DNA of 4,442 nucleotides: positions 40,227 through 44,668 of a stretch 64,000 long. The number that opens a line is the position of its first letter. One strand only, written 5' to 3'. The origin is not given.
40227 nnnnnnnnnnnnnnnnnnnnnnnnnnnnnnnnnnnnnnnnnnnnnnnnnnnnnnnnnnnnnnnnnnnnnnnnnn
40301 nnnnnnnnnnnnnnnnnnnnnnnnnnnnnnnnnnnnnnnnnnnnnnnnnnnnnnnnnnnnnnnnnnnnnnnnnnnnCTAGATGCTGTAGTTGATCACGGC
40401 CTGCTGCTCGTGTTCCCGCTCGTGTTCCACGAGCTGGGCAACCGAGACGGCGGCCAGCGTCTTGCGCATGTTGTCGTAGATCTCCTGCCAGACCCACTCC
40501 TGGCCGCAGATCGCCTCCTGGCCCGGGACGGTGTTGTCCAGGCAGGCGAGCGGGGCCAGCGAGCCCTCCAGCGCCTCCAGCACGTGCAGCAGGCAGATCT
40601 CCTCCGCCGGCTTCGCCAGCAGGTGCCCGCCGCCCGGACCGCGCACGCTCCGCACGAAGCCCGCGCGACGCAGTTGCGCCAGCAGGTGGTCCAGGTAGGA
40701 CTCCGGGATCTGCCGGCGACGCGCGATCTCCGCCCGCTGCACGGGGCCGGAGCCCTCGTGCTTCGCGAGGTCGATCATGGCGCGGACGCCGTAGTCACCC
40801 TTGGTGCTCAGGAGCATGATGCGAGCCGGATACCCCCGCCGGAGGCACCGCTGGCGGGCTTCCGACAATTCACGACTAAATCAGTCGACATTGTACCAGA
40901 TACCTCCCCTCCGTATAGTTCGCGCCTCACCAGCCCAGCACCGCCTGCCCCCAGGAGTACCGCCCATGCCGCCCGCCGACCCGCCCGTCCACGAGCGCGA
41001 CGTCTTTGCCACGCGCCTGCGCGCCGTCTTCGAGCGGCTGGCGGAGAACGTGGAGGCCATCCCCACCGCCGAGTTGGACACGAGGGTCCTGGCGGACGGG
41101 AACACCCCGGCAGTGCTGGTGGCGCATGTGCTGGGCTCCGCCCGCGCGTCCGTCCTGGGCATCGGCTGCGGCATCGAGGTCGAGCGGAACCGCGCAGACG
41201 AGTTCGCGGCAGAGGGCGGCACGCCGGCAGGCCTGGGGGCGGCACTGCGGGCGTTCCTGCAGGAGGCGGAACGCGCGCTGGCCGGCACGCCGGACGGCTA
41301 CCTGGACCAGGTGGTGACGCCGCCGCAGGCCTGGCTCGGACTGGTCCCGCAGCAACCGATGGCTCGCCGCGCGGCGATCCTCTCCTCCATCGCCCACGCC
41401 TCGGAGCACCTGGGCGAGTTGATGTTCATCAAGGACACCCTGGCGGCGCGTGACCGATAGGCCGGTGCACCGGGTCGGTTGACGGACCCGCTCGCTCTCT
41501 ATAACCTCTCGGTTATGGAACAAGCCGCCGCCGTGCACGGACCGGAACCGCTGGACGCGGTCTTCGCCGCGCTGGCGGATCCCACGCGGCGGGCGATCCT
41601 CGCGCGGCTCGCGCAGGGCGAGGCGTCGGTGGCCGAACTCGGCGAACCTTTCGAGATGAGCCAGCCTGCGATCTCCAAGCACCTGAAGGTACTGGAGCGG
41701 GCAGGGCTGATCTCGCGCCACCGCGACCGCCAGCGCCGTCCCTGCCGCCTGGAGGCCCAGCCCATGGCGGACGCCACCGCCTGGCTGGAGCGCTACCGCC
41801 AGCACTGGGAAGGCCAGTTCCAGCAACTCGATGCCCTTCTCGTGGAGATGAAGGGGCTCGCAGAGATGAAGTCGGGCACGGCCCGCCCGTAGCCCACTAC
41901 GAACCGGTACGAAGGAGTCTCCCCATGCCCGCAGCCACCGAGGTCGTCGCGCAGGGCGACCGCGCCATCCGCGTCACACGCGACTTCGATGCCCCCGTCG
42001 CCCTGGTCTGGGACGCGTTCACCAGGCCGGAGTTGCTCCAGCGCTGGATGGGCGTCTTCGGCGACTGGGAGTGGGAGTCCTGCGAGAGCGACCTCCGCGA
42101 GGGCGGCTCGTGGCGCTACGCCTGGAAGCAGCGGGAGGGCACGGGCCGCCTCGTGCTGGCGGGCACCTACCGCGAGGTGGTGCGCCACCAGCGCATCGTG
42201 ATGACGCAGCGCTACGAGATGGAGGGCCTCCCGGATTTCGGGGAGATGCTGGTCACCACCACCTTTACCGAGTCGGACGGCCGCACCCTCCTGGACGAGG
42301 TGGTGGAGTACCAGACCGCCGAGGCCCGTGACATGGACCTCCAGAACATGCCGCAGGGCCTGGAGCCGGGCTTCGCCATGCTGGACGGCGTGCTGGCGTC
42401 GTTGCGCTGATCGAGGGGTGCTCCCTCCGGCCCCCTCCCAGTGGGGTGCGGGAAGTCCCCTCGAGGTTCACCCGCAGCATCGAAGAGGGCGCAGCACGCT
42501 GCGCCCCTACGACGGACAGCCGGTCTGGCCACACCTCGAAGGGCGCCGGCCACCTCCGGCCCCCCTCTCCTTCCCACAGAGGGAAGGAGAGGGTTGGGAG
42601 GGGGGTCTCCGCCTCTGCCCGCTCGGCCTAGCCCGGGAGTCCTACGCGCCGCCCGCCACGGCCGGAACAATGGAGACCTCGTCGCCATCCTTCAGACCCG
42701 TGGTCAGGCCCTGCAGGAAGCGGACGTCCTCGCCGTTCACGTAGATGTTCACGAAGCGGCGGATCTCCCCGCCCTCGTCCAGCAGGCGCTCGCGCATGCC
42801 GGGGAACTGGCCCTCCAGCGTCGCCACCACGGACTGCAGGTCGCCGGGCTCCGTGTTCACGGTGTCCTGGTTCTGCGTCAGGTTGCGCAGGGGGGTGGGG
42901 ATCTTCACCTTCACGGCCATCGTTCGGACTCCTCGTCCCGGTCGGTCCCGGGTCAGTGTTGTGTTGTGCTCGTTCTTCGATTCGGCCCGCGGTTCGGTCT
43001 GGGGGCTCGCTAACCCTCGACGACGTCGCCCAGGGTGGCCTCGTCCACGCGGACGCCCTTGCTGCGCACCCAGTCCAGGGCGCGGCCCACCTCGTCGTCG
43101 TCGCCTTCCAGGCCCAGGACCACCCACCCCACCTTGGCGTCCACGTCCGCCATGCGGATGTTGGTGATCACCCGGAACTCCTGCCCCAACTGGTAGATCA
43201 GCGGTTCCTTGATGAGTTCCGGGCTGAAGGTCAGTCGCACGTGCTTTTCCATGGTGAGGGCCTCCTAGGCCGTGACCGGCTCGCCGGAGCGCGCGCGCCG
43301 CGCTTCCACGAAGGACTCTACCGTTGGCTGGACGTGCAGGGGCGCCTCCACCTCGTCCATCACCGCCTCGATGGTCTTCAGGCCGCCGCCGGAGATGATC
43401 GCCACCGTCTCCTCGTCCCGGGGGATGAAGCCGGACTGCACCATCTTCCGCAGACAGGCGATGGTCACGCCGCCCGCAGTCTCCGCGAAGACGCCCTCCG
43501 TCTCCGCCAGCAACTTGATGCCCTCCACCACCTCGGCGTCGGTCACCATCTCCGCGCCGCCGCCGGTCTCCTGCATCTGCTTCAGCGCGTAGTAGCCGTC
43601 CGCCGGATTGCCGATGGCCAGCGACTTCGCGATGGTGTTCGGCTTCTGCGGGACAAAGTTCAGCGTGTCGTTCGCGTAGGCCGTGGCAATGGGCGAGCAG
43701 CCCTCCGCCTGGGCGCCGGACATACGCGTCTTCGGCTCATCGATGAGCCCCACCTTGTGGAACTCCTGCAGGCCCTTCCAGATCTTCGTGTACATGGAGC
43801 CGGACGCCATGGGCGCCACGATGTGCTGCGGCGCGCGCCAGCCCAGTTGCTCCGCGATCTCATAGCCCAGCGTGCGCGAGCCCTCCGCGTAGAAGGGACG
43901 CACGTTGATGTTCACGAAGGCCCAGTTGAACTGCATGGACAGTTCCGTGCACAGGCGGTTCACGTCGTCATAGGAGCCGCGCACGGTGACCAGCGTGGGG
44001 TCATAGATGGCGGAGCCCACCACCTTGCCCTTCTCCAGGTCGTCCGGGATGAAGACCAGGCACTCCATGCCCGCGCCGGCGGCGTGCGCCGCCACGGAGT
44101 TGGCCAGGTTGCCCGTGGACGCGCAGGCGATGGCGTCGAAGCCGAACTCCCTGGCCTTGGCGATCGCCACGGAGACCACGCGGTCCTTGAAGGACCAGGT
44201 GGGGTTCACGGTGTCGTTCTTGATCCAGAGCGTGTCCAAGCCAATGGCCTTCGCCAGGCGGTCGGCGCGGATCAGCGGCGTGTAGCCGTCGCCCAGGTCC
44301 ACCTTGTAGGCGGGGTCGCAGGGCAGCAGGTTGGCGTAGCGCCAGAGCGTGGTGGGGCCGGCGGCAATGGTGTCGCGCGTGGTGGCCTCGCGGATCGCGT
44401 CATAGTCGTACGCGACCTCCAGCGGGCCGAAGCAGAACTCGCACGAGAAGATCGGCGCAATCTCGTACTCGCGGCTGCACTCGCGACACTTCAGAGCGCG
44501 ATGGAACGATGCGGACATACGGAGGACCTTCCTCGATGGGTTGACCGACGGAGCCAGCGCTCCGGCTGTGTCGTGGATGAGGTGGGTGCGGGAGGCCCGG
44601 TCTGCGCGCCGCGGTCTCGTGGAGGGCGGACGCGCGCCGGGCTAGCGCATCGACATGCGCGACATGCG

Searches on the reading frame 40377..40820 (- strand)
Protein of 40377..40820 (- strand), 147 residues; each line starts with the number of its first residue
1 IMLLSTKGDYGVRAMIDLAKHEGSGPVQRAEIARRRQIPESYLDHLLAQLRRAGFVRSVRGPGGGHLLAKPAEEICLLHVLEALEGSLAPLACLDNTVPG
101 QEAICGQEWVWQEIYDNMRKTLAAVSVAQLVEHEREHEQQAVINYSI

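Call 36: search_protein_families(library=pfam, proteins=[window:40377-40820:-], max_evalue=0.01)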
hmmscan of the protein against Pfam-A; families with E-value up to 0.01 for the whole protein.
window:40377-40820:- (147 aa): 2 families
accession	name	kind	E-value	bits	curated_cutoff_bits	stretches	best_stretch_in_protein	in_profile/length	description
PF02082.26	Rrf2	-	1.5e-37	129.1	30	1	4-132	1-131/132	Iron-dependent Transcriptional regulator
PF03444.21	HrcA_DNA-bdg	-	0.00052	20.1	21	1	13-67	11-64/79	Winged helix-turn-helix transcription repressor, HrcA DNA-binding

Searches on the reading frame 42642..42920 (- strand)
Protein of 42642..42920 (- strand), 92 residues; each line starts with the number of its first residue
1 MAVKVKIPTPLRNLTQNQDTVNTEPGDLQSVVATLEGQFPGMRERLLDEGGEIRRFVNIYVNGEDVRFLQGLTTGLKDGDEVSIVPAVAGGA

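Call 6: search_protein_families(library=pfam, proteins=[window:42642-42920:-], max_evalue=0.01)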
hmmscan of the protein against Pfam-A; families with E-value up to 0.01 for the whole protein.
window:42642-42920:- (92 aa): 3 families
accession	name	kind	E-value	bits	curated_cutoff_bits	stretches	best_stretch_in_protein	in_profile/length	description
PF02597.26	ThiS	-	6.8e-17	62.2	22.5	1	5-91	1-76/76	ThiS family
PF06805.18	Lambda_tail_I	-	0.0049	17.7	23.8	1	28-91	28-83/83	Bacteriophage lambda tail assembly protein I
PF09138.17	Urm1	-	0.0076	17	21.8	1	22-91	27-96/96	Urm1 (Ubiquitin related modifier)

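Call 7: search_protein_families(library=ncbifam, proteins=[window:42642-42920:-], max_evalue=0.01)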
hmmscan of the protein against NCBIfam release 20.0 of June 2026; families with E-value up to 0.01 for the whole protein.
window:42642-42920:- (92 aa): 4 families
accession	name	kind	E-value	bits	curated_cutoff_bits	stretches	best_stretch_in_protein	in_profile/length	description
NF041918.1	SAMP1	equivalog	3.6e-17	62.7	60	1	4-91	2-91/91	ubiquitin-like small modifier protein 1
TIGR01687.1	moaD_arch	subfamily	1.6e-14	54.2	49.5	1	3-91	1-88/88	MoaD family protein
NF053661.1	Urm1_like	equivalog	9.8e-07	28.9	70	1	4-91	1-79/79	Urm1-like protein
TIGR01683.1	thiS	equivalog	0.0033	17.7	37.45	0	48-91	21-64/64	sulfur carrier protein ThiS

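Call 13: find_homologous_proteins(query=window:42642-42920:-, max_evalue=0.001)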
Query window:42642-42920:- (92 aa): 7997 proteins with E <= 0.001 among 8000 candidates; the best 120 are listed.
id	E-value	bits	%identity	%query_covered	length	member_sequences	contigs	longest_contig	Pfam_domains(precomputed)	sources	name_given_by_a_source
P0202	1.5e-46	174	90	99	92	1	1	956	PF02597.27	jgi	-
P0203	1.5e-46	174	90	100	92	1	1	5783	PF02597.27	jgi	jgi:molybdopterin synthase sulfur carrier subunit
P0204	2.9e-46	173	90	99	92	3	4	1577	PF02597.27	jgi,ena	jgi:sulfur-carrier protein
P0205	4.3e-46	172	88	100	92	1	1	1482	PF02597.27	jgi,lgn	-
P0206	3.3e-45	169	89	100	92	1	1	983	PF02597.27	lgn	-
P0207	5.5e-45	169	87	100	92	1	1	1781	PF02597.27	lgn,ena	-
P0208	5.6e-45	169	89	99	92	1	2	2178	PF02597.27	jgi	jgi:sulfur-carrier protein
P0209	5.6e-45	169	87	100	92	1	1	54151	PF02597.27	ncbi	ncbi:MAG: ubiquitin-like small modifier protein 1 [Dehalococcoidia bacterium]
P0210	7.9e-45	168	87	99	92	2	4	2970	PF02597.27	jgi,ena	jgi:sulfur-carrier protein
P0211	8.4e-45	168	86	100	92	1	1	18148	PF02597.27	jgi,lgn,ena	-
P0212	9.0e-45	168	88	100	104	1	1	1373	PF02597.27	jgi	-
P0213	1.1e-44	168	89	100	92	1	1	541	PF02597.27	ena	-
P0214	1.1e-44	168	88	100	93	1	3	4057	PF02597.27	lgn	-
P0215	1.6e-44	167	88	100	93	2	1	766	PF02597.27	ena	-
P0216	1.7e-44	167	87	100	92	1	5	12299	PF02597.27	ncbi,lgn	-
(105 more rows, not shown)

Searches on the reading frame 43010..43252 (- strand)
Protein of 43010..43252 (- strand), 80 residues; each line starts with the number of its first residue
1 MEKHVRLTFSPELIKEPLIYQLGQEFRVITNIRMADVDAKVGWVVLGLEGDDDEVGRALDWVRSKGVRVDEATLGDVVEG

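Call 6: search_protein_families(library=pfam, proteins=[window:43010-43252:-], max_evalue=0.01)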
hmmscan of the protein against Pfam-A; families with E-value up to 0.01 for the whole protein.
window:43010-43252:- (80 aa): 1 family
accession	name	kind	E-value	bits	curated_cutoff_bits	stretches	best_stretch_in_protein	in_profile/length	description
PF09383.16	NIL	-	1.5e-15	57.3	24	1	4-70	2-72/73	NIL domain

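Call 7: search_protein_families(library=ncbifam, proteins=[window:43010-43252:-], max_evalue=0.01)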
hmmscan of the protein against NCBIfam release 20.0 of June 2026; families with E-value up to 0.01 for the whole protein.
window:43010-43252:- (80 aa): 1 family
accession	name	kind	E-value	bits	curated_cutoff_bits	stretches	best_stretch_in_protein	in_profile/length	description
TIGR02314.1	ABC_MetN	equivalog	9.7e-05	21.5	499.7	1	5-70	269-338/343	methionine ABC transporter ATP-binding protein MetN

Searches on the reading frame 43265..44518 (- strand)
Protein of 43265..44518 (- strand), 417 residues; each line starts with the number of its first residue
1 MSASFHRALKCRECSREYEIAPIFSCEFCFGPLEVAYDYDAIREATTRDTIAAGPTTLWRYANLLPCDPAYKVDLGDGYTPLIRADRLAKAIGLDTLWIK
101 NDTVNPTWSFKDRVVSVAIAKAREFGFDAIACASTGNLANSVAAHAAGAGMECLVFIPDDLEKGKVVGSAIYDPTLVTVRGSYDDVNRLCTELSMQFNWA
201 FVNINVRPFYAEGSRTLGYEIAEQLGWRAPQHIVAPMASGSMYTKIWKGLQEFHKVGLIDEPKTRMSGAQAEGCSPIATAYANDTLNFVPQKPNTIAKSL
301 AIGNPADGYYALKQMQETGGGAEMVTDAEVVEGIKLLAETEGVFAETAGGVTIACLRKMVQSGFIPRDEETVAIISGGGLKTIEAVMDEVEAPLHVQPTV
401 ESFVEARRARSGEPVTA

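Call 6: search_protein_families(library=pfam, proteins=[window:43265-44518:-], max_evalue=0.01)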
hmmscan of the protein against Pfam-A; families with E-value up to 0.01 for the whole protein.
window:43265-44518:- (417 aa): 2 families
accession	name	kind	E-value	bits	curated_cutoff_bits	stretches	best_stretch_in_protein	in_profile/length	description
PF00291.31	PALP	-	2.5e-68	231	35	1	74-377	2-295/295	Pyridoxal-phosphate dependent enzyme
PF05810.19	NinF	-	5e-06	26.7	27.5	1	10-34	1-25/25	NinF protein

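Call 7: search_protein_families(library=ncbifam, proteins=[window:43265-44518:-], max_evalue=0.01)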
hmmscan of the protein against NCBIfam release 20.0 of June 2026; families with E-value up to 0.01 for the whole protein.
window:43265-44518:- (417 aa): 41 families (the best 25 are shown)
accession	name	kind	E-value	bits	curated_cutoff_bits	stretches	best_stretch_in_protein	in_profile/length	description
NF006050.0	PRK08197.1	equivalog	2e-88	296.9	303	1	2-391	2-393/406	threonine synthase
TIGR00260.1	thrC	equivalog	2.7e-82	276.7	167.1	1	59-383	2-339/340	threonine synthase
NF004170.0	PRK05638.1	equivalog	3.3e-64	217.1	421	1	9-383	2-359/442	threonine synthase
NF005035.0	PRK06450.1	equivalog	7.5e-46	156.5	301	1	9-382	4-337/338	threonine synthase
NF006205.0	PRK08329.1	equivalog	7.9e-42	143.5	358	1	9-382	2-346/347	threonine synthase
NF004996.0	PRK06381.1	equivalog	1.7e-37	129.1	266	1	78-378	14-317/319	threonine synthase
TIGR01127.1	ilvA_1Cterm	equivalog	2.8e-19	69.4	378.75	1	80-381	1-287/380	threonine ammonia-lyase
NF006390.0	PRK08639.1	equivalog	1.4e-17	63.8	421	1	80-379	26-314/418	threonine ammonia-lyase IlvA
TIGR03844.1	cysteate_syn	equivalog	1.8e-17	63.3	324.9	1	9-388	3-388/398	cysteate synthase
NF005680.0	PRK07476.1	equivalog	4.3e-16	58.8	413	1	79-381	23-312/326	hydroxyectoine utilization dehydratase EutB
NF006455.0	PRK08813.1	equivalog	5.8e-16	58.7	489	1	97-380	50-310/374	threonine dehydratase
NF006389.0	PRK08638.1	equivalog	1.6e-14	53.6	453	1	80-383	28-320/333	bifunctional threonine ammonia-lyase/L-serine ammonia-lyase TdcB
NF006094.0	PRK08246.1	subfamily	4.2e-14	52.6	331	1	80-379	24-302/310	serine/threonine dehydratase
NF040741.1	ornith_OrtB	equivalog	4.6e-14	51.7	550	1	96-155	83-142/464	2-amino-4-oxopentanoate thiolase subunit OrtB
TIGR01124.1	ilvA_2Cterm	equivalog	4.9e-13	48.5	411.3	1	79-379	17-305/499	threonine ammonia-lyase, biosynthetic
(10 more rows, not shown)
